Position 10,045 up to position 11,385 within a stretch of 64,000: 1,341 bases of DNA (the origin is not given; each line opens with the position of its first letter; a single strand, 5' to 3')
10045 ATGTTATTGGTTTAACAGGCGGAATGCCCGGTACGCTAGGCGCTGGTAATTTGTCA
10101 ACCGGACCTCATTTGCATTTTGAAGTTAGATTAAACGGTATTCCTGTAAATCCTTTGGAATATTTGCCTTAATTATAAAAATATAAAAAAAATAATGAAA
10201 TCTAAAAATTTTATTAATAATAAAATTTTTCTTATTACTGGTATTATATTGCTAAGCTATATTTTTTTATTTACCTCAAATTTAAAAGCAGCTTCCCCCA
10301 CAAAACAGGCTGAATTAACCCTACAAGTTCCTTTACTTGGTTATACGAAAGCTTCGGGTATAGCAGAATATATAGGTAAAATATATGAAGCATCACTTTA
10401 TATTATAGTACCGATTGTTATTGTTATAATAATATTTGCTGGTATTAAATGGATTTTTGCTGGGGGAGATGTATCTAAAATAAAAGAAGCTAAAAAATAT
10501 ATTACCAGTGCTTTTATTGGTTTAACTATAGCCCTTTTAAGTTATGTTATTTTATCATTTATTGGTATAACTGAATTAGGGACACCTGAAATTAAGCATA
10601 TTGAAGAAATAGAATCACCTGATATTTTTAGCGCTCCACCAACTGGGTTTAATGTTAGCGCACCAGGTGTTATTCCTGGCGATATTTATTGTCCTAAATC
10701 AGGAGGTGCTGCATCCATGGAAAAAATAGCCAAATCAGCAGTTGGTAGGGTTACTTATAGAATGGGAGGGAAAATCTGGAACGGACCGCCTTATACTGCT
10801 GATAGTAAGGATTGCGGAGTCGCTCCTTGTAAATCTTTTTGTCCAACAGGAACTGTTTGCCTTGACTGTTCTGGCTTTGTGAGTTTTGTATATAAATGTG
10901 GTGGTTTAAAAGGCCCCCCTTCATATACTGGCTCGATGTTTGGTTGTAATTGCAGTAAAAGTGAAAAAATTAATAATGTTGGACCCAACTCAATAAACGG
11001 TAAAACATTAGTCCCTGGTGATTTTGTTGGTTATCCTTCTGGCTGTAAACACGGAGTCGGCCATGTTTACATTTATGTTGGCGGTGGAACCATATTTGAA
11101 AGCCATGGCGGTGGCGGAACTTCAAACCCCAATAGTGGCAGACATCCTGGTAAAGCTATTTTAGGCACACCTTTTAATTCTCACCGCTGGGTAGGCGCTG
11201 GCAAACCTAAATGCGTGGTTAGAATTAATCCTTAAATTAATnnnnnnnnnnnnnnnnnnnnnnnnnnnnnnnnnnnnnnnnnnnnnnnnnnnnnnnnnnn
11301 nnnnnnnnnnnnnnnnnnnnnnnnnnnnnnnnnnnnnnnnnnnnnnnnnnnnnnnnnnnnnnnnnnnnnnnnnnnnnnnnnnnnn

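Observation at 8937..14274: Tandem array of pilin-module/peptidoglycan-hydrolase fusions: three paralogs share a VirB2/TrbC-like N-terminal module but carry NlpC/P60, 3D and M23 domains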

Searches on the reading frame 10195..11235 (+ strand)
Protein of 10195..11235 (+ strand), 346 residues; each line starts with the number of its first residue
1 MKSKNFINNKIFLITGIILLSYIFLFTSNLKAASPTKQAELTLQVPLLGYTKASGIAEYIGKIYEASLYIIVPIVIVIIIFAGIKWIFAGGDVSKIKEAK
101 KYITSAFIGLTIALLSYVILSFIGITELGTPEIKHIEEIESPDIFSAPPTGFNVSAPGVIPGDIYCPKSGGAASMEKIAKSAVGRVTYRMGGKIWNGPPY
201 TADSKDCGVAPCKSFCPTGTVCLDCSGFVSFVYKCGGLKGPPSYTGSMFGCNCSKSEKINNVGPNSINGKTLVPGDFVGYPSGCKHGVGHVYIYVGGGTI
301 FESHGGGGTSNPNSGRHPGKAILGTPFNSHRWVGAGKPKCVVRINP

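Call 4: search_protein_families(library=pfam, proteins=[window:10195-11235:+], max_evalue=1)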
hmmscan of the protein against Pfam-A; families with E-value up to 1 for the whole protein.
window:10195-11235:+ (346 aa): 4 families
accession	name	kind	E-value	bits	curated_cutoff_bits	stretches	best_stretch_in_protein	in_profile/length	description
PF00877.26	NLPC_P60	-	4.7e-09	36.6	23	1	222-307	13-85/105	NlpC/P60 family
PF18895.5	T4SS_pilin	-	5.3e-08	33.3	26.6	1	54-123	3-71/71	Type IV secretion system pilin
PF09852.15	DUF2079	-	0.00082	19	28.2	1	20-122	244-344/459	Predicted membrane protein (DUF2079)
PF04956.18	TrbC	-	0.17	12.5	27.9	1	20-116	18-91/98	TrbC/VIRB2 pilin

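Call 5: search_protein_families(library=ncbifam, proteins=[window:10195-11235:+], max_evalue=1)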
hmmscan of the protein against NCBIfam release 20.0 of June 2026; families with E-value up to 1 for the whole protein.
window:10195-11235:+ (346 aa): 7 families
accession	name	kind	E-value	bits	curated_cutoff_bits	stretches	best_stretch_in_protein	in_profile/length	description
NF045849.1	ICE_MMCAP2_0565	equivalog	0.0067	16.1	40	1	54-123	7-76/80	Mbov_0395 family pilin-like conjugal transfer protein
NF010495.0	PRK13914.1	equivalog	0.011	14.8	647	1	214-308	382-461/481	invasion associated endopeptidase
NF002322.0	PRK01265.1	equivalog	0.028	13.9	275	1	40-96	14-69/325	zinc metalloprotease HtpX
NF040678.1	EntFM_CwpFM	equivalog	0.14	11.1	720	1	217-301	331-401/430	enterotoxin EntFM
NF033742.1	NlpC_p60_RipB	exception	0.17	11.5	335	1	182-309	76-185/206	NlpC/P60 family peptidoglycan endopeptidase RipB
NF046002.1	MAG3450_fam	equivalog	0.59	10.3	70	1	71-121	4-56/121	MAG3450 family membrane protein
NF011367.0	PRK14786.1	equivalog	0.87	9.8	190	0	8-32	126-150/154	lipoprotein signal peptidase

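Call 10: find_homologous_proteins(query=window:10195-11235:+)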
Query window:10195-11235:+ (346 aa): 36 proteins with E <= 0.001 among 4114 candidates.
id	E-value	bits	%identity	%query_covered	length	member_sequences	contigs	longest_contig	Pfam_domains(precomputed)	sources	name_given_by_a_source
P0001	3.4e-231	785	100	100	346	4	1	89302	PF00877.26,PF18895.6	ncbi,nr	ncbi:MAG: hypothetical protein GF365_04310 [Candidatus Buchananbacteria bacterium]|nr:hypothetical p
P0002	3.8e-106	374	53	99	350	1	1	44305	PF00877.26,PF18895.6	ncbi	-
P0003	1.1e-101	359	56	89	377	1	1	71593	PF00877.26,PF18895.6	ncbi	-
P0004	2.0e-91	325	52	88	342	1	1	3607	PF18895.6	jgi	-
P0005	4.7e-90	321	51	84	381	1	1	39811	PF00877.26,PF18895.6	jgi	jgi:hypothetical protein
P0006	2.1e-87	312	48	91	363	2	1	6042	PF18895.6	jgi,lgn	jgi:hypothetical protein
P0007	5.2e-87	311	48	96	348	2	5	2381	PF00877.26,PF18895.6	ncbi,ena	-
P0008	1.2e-85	306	49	90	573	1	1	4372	PF00877.26,PF18895.6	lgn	-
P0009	8.3e-72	261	43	100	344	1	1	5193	PF00877.26,PF18895.6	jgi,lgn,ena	-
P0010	1.6e-65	240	43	84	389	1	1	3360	PF18895.6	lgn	-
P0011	1.9e-65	240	42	92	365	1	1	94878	PF18895.6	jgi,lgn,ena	-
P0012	5.2e-64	235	50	65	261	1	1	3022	PF18895.6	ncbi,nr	ncbi:MAG: hypothetical protein NT116_01535, partial [Candidatus Parcubacteria bacterium]|nr:hypothet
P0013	1.8e-41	161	36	82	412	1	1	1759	PF00877.26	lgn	-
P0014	2.7e-39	154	39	76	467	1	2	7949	PF00877.26,PF18895.6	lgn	-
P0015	3.8e-38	150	67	31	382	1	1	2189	PF13539.12,PF18895.6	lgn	-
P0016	9.1e-35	139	65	31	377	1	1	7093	PF18895.6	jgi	-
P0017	4.9e-34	136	55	40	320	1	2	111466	PF13539.12,PF18895.6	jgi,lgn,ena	jgi:hypothetical protein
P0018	1.6e-32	131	55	36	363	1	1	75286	PF13539.12,PF18895.6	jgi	jgi:D-alanyl-D-alanine carboxypeptidase-like protein/type IV secretion system pilin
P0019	6.0e-32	129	62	29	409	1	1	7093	PF13539.12,PF18895.6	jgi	-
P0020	5.5e-31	126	40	59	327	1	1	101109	PF18895.6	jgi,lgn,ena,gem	-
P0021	7.9e-31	126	51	38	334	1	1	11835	PF18895.6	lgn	-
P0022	7.0e-30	123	36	81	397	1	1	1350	PF18895.6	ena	-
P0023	7.4e-30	123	37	71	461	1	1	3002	PF18895.6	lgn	-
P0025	1.1e-28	119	62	30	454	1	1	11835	PF06725.18,PF18895.6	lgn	-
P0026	2.2e-28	118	56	33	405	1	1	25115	PF01551.30,PF18895.6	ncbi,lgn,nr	ncbi:MAG: hypothetical protein NTX00_05025 [Candidatus Parcubacteria bacterium]|nr:hypothetical prot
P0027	1.4e-27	115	30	84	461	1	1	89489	PF00877.26,PF18895.6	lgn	-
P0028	1.0e-26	112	36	74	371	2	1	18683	PF01551.30,PF18895.6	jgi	-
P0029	1.6e-26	112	56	30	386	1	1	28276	PF18895.6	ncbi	-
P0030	1.6e-26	112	44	45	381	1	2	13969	PF13529.14,PF18895.6,PF09778.16,PF03412.22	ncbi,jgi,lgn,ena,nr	ncbi:MAG TPA: hypothetical protein ENN28_03630 [Candidatus Uhrbacteria bacterium]|nr:hypothetical pr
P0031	3.1e-25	107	51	32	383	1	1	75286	PF13529.14,PF18895.6,PF03412.22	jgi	jgi:peptidase C39-like protein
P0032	2.0e-23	101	59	28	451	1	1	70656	PF13529.14,PF18895.6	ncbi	-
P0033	3.7e-23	101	40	51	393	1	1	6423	PF18895.6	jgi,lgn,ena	-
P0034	3.5e-22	97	41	49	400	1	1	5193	PF18895.6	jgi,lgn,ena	-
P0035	7.4e-19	86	33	62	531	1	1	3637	PF18895.6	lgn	-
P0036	4.5e-18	84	45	32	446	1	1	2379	PF13529.14,PF18895.6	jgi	jgi:hypothetical protein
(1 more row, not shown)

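Call 23: find_encoding_contigs(protein=P0002, flank=10000, max_places=3)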
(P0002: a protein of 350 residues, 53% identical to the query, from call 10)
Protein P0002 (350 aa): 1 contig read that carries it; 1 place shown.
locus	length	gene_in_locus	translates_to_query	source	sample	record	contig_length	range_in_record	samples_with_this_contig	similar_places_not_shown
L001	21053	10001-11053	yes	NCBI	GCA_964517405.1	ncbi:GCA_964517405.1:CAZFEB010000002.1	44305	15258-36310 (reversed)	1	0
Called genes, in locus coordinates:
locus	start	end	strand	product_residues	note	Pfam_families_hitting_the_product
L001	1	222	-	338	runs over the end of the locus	PF13353:Fer4_12 (weak), PF04055:Radical_SAM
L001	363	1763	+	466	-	PF00270:DEAD, PF04851:ResIII, PF00271:Helicase_C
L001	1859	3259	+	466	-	-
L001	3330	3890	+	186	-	PF02834:LigT_PEase, PF13563:2_5_RNA_ligase2, PF02834:LigT_PEase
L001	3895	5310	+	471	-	PF13517:FG-GAP_3 (faint), PF01839:FG-GAP (faint), PF03734:YkuD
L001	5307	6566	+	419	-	PF03808:Glyco_tran_WecG, PF00293:NUDIX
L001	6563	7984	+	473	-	PF00749:tRNA-synt_1c, PF19269:Anticodon_2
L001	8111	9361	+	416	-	PF01551:Peptidase_M23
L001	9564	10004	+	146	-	-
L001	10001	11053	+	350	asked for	PF18895:T4SS_pilin (weak), PF00877:NLPC_P60 (weak)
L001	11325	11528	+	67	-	-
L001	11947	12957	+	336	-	PF18895:T4SS_pilin, PF13529:Peptidase_C39_2, PF03412:Peptidase_C39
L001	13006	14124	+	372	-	PF18895:T4SS_pilin, PF00877:NLPC_P60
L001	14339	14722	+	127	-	-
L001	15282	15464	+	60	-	-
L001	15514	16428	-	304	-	PF08478:POTRA_1 (weak)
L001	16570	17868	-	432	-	PF02403:Seryl_tRNA_N, PF00587:tRNA-synt_2b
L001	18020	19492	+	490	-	PF13537:GATase_7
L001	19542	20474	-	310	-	-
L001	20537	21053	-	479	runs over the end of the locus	PF01336:tRNA_anti-codon, PF00152:tRNA-synt_2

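Call 24: find_encoding_contigs(protein=P0003, flank=10000, max_places=3)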
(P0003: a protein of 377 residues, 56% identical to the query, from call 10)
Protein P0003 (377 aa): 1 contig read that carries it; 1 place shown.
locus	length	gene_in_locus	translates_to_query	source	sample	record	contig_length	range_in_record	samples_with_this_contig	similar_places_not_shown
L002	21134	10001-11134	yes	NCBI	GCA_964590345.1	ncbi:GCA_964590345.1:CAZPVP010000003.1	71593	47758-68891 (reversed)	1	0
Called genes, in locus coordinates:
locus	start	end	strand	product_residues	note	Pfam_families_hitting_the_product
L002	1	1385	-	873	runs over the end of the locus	PF02861:Clp_N, PF23569:NBD_SMAX1, PF00004:AAA, PF17871:AAA_lid_9, PF00004:AAA, PF07724:AAA_2, PF07728:AAA_5, PF10431:ClpB_D2-small, +5 more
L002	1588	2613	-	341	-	PF13353:Fer4_12 (weak), PF04055:Radical_SAM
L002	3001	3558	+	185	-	PF10469:AKAP7_NLS (weak), PF02834:LigT_PEase, PF13563:2_5_RNA_ligase2 (weak), PF02834:LigT_PEase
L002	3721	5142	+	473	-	PF01839:FG-GAP (faint), PF13517:FG-GAP_3 (weak), PF03734:YkuD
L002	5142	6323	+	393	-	PF03808:Glyco_tran_WecG, PF00293:NUDIX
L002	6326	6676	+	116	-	-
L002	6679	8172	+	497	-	PF00749:tRNA-synt_1c, PF19269:Anticodon_2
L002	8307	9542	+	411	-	PF01551:Peptidase_M23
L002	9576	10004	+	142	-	-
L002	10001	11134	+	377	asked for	PF18895:T4SS_pilin, PF00877:NLPC_P60 (weak)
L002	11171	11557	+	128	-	-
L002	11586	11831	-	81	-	-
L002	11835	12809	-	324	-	PF13102:Phage_int_SAM_5, PF13495:Phage_int_SAM_4 (faint), PF02899:Phage_int_SAM_1, PF00589:Phage_integrase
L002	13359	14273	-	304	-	PF08478:POTRA_1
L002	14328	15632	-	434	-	PF02403:Seryl_tRNA_N, PF00587:tRNA-synt_2b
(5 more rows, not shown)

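Call 27: find_encoding_contigs(protein=P0017, flank=10000, max_places=2)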
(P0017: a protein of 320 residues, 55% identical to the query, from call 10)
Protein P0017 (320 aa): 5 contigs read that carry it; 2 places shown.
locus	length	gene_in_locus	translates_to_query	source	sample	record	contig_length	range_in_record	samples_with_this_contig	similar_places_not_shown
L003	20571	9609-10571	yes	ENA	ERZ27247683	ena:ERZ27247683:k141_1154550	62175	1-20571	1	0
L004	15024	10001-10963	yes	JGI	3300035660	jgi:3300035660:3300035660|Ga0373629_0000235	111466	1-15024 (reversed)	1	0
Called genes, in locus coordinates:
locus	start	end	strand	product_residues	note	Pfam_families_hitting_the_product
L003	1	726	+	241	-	?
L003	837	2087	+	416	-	PF01551:Peptidase_M23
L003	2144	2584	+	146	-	-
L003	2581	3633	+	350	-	PF18895:T4SS_pilin, PF01551:Peptidase_M23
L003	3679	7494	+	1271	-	-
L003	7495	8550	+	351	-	PF00877:NLPC_P60 (weak)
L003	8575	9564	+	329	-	PF18895:T4SS_pilin, PF13529:Peptidase_C39_2, PF03412:Peptidase_C39 (weak)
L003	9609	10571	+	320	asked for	PF18895:T4SS_pilin, PF13539:Peptidase_M15_4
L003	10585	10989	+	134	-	-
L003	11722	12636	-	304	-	PF08478:POTRA_1 (weak)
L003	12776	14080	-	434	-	PF02403:Seryl_tRNA_N, PF00587:tRNA-synt_2b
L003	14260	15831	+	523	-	PF13522:GATase_6, PF13537:GATase_7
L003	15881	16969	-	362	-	-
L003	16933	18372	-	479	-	PF01336:tRNA_anti-codon, PF00152:tRNA-synt_2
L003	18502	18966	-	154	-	PF03449:GreA_GreB_N, PF01272:GreA_GreB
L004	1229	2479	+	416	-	PF01551:Peptidase_M23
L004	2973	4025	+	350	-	PF18895:T4SS_pilin, PF01551:Peptidase_M23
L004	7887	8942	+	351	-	PF00877:NLPC_P60 (weak)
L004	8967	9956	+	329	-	PF18895:T4SS_pilin, PF13529:Peptidase_C39_2, PF03412:Peptidase_C39 (weak)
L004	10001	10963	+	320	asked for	PF18895:T4SS_pilin, PF13539:Peptidase_M15_4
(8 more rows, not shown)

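Call 28: find_encoding_contigs(protein=P0018, flank=10000, max_places=2)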
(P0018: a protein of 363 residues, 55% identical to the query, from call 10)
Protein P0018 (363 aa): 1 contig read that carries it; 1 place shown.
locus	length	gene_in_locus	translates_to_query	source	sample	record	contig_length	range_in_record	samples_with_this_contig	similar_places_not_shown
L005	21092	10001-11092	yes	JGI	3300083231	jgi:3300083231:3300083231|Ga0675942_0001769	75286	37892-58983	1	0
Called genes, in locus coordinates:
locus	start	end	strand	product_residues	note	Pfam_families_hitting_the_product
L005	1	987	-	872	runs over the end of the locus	PF02861:Clp_N, PF23569:NBD_SMAX1, PF00004:AAA, PF17871:AAA_lid_9, PF00004:AAA, PF07724:AAA_2, PF07728:AAA_5, PF10431:ClpB_D2-small, +7 more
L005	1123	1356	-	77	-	-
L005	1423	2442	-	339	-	PF04055:Radical_SAM, PF13353:Fer4_12 (weak)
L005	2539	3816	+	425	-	PF13484:Fer4_16 (faint), PF12797:Fer4_2 (faint), PF13183:Fer4_8 (faint), PF00037:Fer4 (weak), PF12838:Fer4_7, PF13187:Fer4_9, PF13237:Fer4_10, PF00037:Fer4 (weak), +2 more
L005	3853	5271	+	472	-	PF01839:FG-GAP (faint), PF13517:FG-GAP_3, PF03734:YkuD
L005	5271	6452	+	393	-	PF03808:Glyco_tran_WecG, PF00293:NUDIX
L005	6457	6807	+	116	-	-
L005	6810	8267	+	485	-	PF00749:tRNA-synt_1c, PF19269:Anticodon_2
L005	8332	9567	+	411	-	PF01551:Peptidase_M23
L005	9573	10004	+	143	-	-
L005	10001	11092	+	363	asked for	PF18895:T4SS_pilin (weak), PF13539:Peptidase_M15_4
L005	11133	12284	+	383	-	PF18895:T4SS_pilin (weak), PF03412:Peptidase_C39 (faint), PF13529:Peptidase_C39_2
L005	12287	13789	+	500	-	PF18895:T4SS_pilin (weak), PF13529:Peptidase_C39_2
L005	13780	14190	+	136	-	-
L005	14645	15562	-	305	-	PF08478:POTRA_1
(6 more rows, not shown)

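Call 29: find_encoding_contigs(protein=P0027, flank=10000, max_places=2)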
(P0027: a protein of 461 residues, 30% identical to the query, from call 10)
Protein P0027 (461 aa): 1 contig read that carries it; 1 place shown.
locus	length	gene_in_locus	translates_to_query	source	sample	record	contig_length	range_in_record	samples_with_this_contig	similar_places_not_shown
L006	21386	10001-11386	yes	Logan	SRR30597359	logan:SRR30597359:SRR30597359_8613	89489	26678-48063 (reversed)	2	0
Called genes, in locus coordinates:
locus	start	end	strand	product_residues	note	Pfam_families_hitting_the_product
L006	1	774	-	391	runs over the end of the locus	PF02163:Peptidase_M50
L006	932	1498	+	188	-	PF04011:LemA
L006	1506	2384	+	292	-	PF01435:Peptidase_M48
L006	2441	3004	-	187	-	-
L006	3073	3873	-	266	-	PF00702:Hydrolase (faint), PF08282:Hydrolase_3, PF03332:PMM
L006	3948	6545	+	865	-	PF02861:Clp_N, PF13191:AAA_16, PF23569:NBD_SMAX1 (weak), PF00004:AAA, PF17871:AAA_lid_9, PF00004:AAA, PF07724:AAA_2, PF10431:ClpB_D2-small, +13 more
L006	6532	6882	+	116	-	-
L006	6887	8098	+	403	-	-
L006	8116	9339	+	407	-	-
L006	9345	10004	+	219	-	PF13462:Thioredoxin_4, PF01323:DSBA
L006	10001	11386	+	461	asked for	PF18895:T4SS_pilin (weak), PF00877:NLPC_P60 (weak)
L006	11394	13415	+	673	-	PF18895:T4SS_pilin (weak), PF13529:Peptidase_C39_2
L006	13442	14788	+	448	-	PF18073:Zn_ribbon_LapB (weak), PF13481:AAA_25, PF03796:DnaB_C (weak), PF06745:ATPase (weak), PF23442:DUF7125, PF13191:AAA_16 (weak), PF13401:AAA_22 (weak), PF05362:Lon_C (weak), +1 more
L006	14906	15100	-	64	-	-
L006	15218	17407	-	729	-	PF17191:RecG_wedge, PF01336:tRNA_anti-codon (faint), PF00270:DEAD, PF04851:ResIII, PF07517:SecA_DEAD (weak), PF00271:Helicase_C, PF19833:RecG_dom3_C (weak)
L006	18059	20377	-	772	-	PF01551:Peptidase_M23 (weak)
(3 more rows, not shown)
